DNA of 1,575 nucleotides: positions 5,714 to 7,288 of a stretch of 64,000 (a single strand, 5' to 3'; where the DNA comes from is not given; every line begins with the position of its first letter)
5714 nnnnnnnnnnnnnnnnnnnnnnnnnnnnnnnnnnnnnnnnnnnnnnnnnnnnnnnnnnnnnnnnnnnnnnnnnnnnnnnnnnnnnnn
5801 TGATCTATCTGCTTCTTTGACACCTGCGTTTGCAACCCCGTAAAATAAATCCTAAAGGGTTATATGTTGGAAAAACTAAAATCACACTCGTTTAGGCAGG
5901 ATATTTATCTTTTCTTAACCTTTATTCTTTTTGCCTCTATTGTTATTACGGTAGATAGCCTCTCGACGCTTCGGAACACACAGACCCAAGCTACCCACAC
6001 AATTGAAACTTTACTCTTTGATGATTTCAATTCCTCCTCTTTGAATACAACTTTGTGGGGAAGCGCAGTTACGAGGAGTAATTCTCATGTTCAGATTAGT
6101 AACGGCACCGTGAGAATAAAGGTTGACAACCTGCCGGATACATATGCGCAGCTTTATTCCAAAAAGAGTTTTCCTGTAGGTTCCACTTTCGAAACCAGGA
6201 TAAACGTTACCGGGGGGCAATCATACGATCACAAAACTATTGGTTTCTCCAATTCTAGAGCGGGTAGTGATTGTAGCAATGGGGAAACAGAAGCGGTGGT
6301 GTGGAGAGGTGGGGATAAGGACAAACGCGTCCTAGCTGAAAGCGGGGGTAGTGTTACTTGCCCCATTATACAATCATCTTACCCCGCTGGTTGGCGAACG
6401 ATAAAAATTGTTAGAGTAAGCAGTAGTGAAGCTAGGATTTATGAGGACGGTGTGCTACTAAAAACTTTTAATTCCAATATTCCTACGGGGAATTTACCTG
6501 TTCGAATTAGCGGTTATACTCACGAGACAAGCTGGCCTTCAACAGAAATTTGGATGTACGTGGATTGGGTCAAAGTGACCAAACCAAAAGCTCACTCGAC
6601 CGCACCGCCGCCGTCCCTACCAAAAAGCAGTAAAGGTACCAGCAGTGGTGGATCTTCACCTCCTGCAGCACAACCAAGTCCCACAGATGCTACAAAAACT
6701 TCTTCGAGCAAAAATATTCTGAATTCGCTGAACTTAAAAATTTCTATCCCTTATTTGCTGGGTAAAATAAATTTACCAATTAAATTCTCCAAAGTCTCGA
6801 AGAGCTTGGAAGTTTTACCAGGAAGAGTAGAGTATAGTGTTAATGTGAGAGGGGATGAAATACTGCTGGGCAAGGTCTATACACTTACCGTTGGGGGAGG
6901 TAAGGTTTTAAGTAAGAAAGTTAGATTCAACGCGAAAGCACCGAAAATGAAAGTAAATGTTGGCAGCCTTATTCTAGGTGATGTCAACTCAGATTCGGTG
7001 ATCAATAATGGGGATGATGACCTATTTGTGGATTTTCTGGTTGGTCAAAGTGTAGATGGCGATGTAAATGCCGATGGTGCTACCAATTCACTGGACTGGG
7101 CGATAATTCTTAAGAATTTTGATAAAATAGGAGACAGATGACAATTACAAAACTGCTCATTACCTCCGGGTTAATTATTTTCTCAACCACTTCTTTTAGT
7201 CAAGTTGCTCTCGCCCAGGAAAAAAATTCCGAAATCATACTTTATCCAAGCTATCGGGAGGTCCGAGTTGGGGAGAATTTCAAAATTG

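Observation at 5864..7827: Adjacent, translationally coupled dockerin-bearing ConA-like protein and membrane-anchored cohesin protein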

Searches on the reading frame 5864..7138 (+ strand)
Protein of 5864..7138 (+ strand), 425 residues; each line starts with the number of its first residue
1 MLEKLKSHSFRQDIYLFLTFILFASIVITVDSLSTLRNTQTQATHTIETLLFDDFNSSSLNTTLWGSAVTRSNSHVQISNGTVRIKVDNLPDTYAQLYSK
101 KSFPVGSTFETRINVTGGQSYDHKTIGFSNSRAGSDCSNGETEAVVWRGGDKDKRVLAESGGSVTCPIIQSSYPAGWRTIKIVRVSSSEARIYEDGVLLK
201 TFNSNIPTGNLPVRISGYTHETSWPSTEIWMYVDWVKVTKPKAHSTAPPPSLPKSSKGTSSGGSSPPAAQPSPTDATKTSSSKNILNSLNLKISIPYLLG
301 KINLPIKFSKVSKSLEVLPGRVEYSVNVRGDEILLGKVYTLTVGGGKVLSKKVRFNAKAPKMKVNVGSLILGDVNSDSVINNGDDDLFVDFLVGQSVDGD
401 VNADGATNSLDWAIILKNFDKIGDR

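Call 3: search_protein_families(library=pfam, proteins=[window:5864-7138:+], max_evalue=1)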
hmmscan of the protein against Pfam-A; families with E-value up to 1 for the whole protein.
window:5864-7138:+ (425 aa): 1 family
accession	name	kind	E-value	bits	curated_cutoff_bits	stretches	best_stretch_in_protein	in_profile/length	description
PF00404.24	Dockerin_1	-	0.051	14.2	22.9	1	371-417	1-54/57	Dockerin type I domain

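Call 4: search_protein_families(library=ncbifam, proteins=[window:5864-7138:+], max_evalue=1)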
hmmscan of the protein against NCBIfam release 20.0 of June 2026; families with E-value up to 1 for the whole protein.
window:5864-7138:+ (425 aa): 1 family
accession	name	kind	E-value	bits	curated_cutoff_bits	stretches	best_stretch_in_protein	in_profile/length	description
NF049990.1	CellobisidaseCelK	equivalog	0.095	10.8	1700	1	366-420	824-883/889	cellulose 1,4-beta-cellobiosidase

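Call 10: find_homologous_proteins(query=window:5864-7138:+)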
Query window:5864-7138:+ (425 aa): 4 proteins with E <= 0.001 among 8000 candidates.
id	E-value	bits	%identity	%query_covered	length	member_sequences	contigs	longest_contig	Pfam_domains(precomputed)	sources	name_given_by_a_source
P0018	2.5e-278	941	100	100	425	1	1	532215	-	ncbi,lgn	ncbi:MAG: hypothetical protein WD187_00715 [Candidatus Woykebacteria bacterium]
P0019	3.8e-53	199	46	53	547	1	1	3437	PF00404.25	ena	-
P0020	1.4e-27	115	43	37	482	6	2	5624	-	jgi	-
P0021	5.4e-21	93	39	36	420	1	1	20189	-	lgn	-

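Call 43: predict_structure(alignment_id=A4)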
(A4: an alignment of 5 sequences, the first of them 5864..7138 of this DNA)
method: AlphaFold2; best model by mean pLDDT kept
length: 425 residues; sequences in the alignment: 5
mean_pLDDT: 61.4   pTM: 0.47
mean pLDDT of the five models: 61.4, 55.6, 55.3, 50.4, 49.8
residues with pLDDT >= 90: 35; 70-90: 117; 50-70: 139; < 50: 134
segments of 3 or more residues with pLDDT < 50: 1-8, 31-45, 136-139, 151-155, 244-282, 345-349, 357-365, 367-370, 372-376, 392-425
pLDDT, mean of each block of 10 residues (from residue 1): 44 71 66 41 59 84 88 84 85 85 92 71 70 53 70 53 54 74 86 84 80 82 64 92 46 32 29 29 56 55 63 65 61 57 49 51 48 50 53 44 36 39 31
secondary structure, 60 per line:
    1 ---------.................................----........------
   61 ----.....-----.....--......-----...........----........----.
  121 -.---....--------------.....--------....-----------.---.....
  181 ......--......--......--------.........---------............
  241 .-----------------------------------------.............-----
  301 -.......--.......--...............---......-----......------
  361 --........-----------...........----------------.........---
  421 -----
elements in order: H10-42 E47-54 E65-69 E75-79 E82-87 E93-103 E108-115 E126-129 E144-148 E157-160 E176-186 E189-194 E197-202 E211-219 E229-241 E283-295 E302-308 E311-317 E320-334 E338-343 E349-354 E363-370 H382-392 H409-417

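Call 46: fold_search(model_id=the predicted structure, library=pdb)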
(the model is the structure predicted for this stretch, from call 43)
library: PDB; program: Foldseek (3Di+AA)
matches with E <= 10: 1640; with E <= 0.001: 379
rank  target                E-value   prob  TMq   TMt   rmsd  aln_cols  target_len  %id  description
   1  6t2o_BBB              3.1e-10  1.00  0.30  0.49   8.4       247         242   16  Prominent members of the human gut microbiota express endo-acting O-glycanases to initiate mucin breakdown (released 2020-07-08)
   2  6t2p_BBB              3.5e-10  1.00  0.30  0.49   8.6       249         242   15  Prominent members of the human gut microbiota express endo-acting O-glycanases to initiate mucin breakdown (released 2020-07-08)
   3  6t2s_AAA              1.2e-09  1.00  0.30  0.50   9.0       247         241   14  Prominent members of the human gut microbiota express endo-acting O-glycanases to initiate mucin breakdown (released 2020-07-08)
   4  6t2o_AAA              2.5e-09  1.00  0.30  0.49   8.7       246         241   14  Prominent members of the human gut microbiota express endo-acting O-glycanases to initiate mucin breakdown (released 2020-07-08)
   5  6t2p_AAA              3.3e-09  1.00  0.30  0.51   8.6       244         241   14  Prominent members of the human gut microbiota express endo-acting O-glycanases to initiate mucin breakdown (released 2020-07-08)
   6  6hy3                  5.3e-09  1.00  0.29  0.44  10.2       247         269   16  Three-dimensional structure of AgaC from Zobellia galactanivorans (released 2019-03-13)
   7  4w65                  5.9e-09  1.00  0.28  0.48   8.9       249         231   15  Crystal Structure of Glycosyl hydrolase family protein from Mycobacterium fortuitum (released 2014-09-03)
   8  7fgz                  6.2e-09  1.00  0.32  0.49   9.3       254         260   17  Marine bacterial GH16 hydrolase (released 2022-08-03)
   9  3rq0                  1.6e-08  1.00  0.29  0.50   8.7       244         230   15  The crystal structure of a glycosyl hydrolases (GH) family protein 16 from Mycobacterium smegmatis str. MC2 155 (released 2011-05-11)
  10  3wz1                  1.7e-08  1.00  0.31  0.45   9.0       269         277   14  Catalytic domain of beta-agarase from Microbulbifer thermotolerans JAMB-A94 (released 2014-11-19)
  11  4wzf_B                2.3e-08  1.00  0.32  0.54   8.2       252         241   15  Crystal structural basis for Rv0315, an immunostimulatory antigen and pseudo beta-1, 3-glucanase of Mycobacterium tube (released 2015-12-09)
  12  4xdq                  3.1e-08  1.00  0.33  0.55   5.9       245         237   15  Crystal structure of a Glycoside hydrolase family protein (Rv0315 ortholog) from Mycobacterium thermorestibile (released 2015-01-14)
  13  5dxd_A                3.4e-08  1.00  0.34  0.57   5.4       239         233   12  Crystal structure of Putative beta-glucanase (Rv0315 ortholog) from Mycobacterium abscessus (released 2015-11-04)
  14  1o4y                  3.6e-08  1.00  0.32  0.47   9.7       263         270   13  THE THREE-DIMENSIONAL STRUCTURE OF BETA-AGARASE A FROM ZOBELLIA GALACTANIVORANS (released 2003-12-09)
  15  1urx_A                4.0e-08  1.00  0.30  0.46  10.4       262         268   12  Crystallographic structure of beta-agarase A in complex with oligoagarose (released 2004-03-04)
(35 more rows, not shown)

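Call 51: search_protein_families(library=pfam, alignment_id=A5, max_evalue=0.001)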
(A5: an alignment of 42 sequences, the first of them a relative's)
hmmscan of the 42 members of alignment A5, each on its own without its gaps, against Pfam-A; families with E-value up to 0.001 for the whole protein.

A. member 1, P0018 (425 aa): 0 families

B. families by the number of members that match (of 42 scanned): 13 families
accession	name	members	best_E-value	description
PF00404.24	Dockerin_1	24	4e-10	Dockerin type I domain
PF24517.2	CBM96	3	2e-20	Carbohydrate-binding module family 96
PF00041.27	fn3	2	1.6e-10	Fibronectin type III domain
PF17957.7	Big_7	1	3.8e-16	Bacterial Ig domain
PF07705.17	CARDB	1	5.6e-09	CARDB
PF00963.24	Cohesin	1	6.6e-08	Cohesin domain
PF06848.17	Disaggr_repeat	1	2.4e-07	Disaggregatase related repeat domain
PF00688.24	TGFb_propeptide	1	3.2e-07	TGF-beta propeptide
PF13499.12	EF-hand_7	1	2.5e-05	EF-hand domain pair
PF18884.5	TSP3_bac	1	4.6e-05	Bacterial TSP3 repeat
PF25523.1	Ig_RIMBP2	1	0.00015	RIMBP2-like, immunoglobulin-like domain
PF19077.6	Big_13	1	0.00021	Bacterial Ig-like domain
PF18370.7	RGI_lyase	1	0.00046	Rhamnogalacturonan I lyases beta-sheet domain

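Call 79: search_protein_families(library=pfam, proteins=[P0019], max_evalue=0.01)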
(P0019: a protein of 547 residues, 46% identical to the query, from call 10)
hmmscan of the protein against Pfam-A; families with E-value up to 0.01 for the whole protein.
P0019 (547 aa): 4 families
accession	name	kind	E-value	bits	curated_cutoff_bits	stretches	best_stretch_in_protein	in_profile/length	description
PF00404.24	Dockerin_1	-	6.4e-07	29.9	22.9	1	498-541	2-52/57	Dockerin type I domain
PF00036.39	EF-hand_1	-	0.0008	19.2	25.4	0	498-516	9-27/29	EF hand domain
PF13405.12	EF-hand_6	-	0.0013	18.7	25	0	499-519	10-30/30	EF-hand domain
PF19407.5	DUF5979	-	0.0095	17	25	0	288-332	5-49/104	Domain of unknown function (DUF5979)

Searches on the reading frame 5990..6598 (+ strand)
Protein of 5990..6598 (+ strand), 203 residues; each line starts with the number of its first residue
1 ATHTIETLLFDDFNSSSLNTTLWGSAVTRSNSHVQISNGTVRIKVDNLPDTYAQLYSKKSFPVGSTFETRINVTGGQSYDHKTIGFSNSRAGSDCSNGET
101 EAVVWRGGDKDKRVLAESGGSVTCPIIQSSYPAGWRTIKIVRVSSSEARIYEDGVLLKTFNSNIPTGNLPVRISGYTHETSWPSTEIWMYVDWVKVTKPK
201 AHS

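Call 25: find_homologous_proteins(query=window:5990-6598:+)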
Query window:5990-6598:+ (203 aa): 1 proteins with E <= 0.001 among 113 candidates.
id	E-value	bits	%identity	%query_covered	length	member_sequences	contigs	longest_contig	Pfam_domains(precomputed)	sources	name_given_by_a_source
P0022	1.5e-34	137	40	95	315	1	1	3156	-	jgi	jgi:hypothetical protein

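Call 31: search_solved_structures(query=A3, max_evalue=10, show_alignments=1)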
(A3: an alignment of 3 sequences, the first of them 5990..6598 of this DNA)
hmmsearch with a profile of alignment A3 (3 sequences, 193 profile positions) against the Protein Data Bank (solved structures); distinct sequences matched with E-value up to 10: 3.
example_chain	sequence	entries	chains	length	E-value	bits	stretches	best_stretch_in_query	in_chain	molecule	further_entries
6t2s_AAA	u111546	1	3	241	0.3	14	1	15-68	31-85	Glycoside hydrolase family 16 protein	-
6t2o_AAA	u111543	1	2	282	0.95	12.3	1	19-68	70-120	Glycosyl hydrolase family 16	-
6t2p_AAA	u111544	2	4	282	0.96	12.3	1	19-68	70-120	Glycosyl hydrolase family 16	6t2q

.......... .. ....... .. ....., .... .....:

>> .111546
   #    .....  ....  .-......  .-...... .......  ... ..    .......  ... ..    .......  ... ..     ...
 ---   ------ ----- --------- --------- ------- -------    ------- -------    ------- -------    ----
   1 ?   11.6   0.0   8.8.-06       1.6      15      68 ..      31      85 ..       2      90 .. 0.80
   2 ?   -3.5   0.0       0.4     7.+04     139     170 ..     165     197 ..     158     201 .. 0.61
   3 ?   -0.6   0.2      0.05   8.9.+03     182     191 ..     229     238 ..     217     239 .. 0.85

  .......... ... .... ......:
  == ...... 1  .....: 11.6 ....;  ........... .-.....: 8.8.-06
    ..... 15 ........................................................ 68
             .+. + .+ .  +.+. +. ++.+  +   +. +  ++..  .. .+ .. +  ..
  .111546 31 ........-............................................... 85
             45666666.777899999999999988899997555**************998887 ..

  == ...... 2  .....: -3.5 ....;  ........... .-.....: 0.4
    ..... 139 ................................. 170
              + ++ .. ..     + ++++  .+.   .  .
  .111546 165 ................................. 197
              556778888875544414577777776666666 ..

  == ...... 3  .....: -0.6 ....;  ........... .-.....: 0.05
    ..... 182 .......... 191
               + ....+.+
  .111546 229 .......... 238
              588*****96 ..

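Call 32: search_protein_families(library=pfam, alignment_id=A3, max_evalue=10)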
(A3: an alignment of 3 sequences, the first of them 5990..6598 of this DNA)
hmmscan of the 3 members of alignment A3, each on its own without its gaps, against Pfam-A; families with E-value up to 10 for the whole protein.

A. member 1, window:5990-6598:+ (203 aa): 0 families

B. families by the number of members that match (of 3 scanned): 0 families
